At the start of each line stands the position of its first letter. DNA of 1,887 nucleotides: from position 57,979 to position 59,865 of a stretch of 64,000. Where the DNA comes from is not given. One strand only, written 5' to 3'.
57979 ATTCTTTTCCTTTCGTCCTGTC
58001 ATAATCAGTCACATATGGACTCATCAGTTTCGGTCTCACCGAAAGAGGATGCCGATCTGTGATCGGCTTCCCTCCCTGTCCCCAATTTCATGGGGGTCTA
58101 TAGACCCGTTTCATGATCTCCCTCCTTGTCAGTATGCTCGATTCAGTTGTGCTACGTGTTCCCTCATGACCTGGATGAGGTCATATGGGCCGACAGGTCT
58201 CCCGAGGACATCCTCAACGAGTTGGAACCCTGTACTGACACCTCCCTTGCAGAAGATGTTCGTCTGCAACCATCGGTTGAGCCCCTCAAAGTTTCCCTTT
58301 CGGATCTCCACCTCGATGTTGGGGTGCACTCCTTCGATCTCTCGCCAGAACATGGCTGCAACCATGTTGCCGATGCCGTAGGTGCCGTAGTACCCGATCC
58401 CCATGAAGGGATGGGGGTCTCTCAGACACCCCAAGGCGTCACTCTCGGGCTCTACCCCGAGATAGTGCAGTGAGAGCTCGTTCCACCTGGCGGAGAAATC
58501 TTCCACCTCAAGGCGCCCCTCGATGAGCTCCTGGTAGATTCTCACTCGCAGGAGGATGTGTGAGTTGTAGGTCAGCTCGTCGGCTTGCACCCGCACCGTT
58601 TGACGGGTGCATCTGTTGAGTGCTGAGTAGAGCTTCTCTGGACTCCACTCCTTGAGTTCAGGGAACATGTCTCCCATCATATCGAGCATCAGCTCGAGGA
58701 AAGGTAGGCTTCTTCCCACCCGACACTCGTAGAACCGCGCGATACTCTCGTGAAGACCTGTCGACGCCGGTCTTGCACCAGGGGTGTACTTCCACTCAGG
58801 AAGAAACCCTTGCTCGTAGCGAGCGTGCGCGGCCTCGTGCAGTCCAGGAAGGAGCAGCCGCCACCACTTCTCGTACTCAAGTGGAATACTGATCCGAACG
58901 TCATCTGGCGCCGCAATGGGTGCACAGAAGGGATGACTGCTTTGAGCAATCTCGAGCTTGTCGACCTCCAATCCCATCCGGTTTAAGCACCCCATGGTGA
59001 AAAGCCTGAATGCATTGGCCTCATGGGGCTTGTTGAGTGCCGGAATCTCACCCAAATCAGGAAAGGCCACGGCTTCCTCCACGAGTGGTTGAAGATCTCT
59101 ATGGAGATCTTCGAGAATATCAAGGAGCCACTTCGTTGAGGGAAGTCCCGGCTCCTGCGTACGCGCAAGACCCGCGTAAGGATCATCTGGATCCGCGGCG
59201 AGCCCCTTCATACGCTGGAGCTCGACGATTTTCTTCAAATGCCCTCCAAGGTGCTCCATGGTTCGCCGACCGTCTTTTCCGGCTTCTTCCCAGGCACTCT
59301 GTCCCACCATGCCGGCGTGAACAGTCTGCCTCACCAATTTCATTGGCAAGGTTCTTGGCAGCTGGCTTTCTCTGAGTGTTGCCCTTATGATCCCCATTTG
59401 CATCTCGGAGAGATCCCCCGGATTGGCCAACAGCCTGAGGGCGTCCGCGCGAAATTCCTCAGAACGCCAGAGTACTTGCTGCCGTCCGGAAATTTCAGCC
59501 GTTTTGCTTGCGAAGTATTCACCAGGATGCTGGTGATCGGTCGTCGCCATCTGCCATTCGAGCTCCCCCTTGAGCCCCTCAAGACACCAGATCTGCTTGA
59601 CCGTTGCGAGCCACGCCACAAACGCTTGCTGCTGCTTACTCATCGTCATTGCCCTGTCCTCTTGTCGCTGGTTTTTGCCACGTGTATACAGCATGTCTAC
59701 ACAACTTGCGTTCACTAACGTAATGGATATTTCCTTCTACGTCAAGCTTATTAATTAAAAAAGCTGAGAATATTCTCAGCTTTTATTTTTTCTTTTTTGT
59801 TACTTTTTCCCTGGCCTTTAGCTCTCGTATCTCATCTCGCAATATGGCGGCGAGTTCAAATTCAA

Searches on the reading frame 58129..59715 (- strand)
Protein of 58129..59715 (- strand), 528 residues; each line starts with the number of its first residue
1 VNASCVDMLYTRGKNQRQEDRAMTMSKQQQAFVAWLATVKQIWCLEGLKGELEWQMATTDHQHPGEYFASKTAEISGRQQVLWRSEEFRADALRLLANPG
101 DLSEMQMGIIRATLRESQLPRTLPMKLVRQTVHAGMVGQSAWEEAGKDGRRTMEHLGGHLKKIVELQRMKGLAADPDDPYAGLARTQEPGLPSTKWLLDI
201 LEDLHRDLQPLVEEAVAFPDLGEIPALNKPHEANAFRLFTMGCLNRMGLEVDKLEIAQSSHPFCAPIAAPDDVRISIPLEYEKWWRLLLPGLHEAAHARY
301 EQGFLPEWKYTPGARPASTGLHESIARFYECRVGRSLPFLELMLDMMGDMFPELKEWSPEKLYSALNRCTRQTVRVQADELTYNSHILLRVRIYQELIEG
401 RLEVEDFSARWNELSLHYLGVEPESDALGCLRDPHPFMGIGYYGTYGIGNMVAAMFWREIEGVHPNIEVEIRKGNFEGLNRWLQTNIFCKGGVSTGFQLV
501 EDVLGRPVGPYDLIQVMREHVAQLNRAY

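Call 11: search_protein_families(library=pfam, proteins=[window:58129-59715:-], max_evalue=1)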
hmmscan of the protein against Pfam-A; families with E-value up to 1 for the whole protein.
window:58129-59715:- (528 aa): 1 family
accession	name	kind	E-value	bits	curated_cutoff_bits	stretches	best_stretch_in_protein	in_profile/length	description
PF02074.21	Peptidase_M32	-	3e-87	293.7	25.1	1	38-519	5-487/489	Carboxypeptidase Taq (M32) metallopeptidase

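Call 12: search_protein_families(library=ncbifam, proteins=[window:58129-59715:-], max_evalue=1)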
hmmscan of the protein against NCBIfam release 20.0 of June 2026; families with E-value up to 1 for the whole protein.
window:58129-59715:- (528 aa): 0 families

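Call 42: search_protein_families(library=phrogs, proteins=[window:58129-59715:-], max_evalue=0.1)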
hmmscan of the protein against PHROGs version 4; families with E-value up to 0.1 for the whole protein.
window:58129-59715:- (528 aa): 0 families

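Call 43: search_protein_families(library=padloc, proteins=[window:58129-59715:-], max_evalue=0.1)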
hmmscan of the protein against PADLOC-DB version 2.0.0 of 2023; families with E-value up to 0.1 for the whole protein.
window:58129-59715:- (528 aa): 0 families

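Call 64: find_homologous_proteins(query=window:58129-59649:-)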
Query window:58129-59649:- (506 aa): 79 proteins with E <= 0.001 among 8000 candidates.
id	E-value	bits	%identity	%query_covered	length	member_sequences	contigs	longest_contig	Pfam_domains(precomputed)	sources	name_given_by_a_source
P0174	0.0e+0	1182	100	100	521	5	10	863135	PF02074.22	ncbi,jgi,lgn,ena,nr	ncbi:MAG: hypothetical protein HOC34_04185 [Candidatus Magasanikbacteria bacterium]|jgi:carboxypepti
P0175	8.6e-58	214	31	99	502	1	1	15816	PF02074.22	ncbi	-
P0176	5.7e-55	205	29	94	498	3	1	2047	PF02074.22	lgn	-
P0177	8.5e-55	204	31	85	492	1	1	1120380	PF02074.22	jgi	-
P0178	6.0e-54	202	33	84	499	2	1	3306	PF02074.22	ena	-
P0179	3.8e-53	199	32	82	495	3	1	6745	PF02074.22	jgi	jgi:carboxypeptidase Taq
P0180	4.0e-53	199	31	84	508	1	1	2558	PF02074.22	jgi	jgi:carboxypeptidase Taq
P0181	1.3e-52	197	31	94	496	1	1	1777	PF02074.22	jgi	-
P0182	1.3e-52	197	33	90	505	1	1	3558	PF02074.22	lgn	-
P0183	4.9e-52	195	31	82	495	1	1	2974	PF02074.22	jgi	jgi:carboxypeptidase Taq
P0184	7.2e-52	195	31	82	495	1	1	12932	PF02074.22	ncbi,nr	ncbi:MAG: carboxypeptidase Taq [Gaiellaceae bacterium]|nr:carboxypeptidase Taq [Gaiellaceae bacteriu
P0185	2.6e-50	190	31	97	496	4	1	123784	PF02074.22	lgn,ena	-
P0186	1.6e-49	187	31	92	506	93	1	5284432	PF02074.22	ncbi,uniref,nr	ncbi:carboxypeptidase M32 [Brevibacillus brevis]|uniref:carboxypeptidase M32 n=1 Tax=Brevibacillus b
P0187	5.2e-49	185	32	94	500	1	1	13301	PF02074.22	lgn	-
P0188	5.3e-49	185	31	80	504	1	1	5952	PF02074.22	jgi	jgi:carboxypeptidase Taq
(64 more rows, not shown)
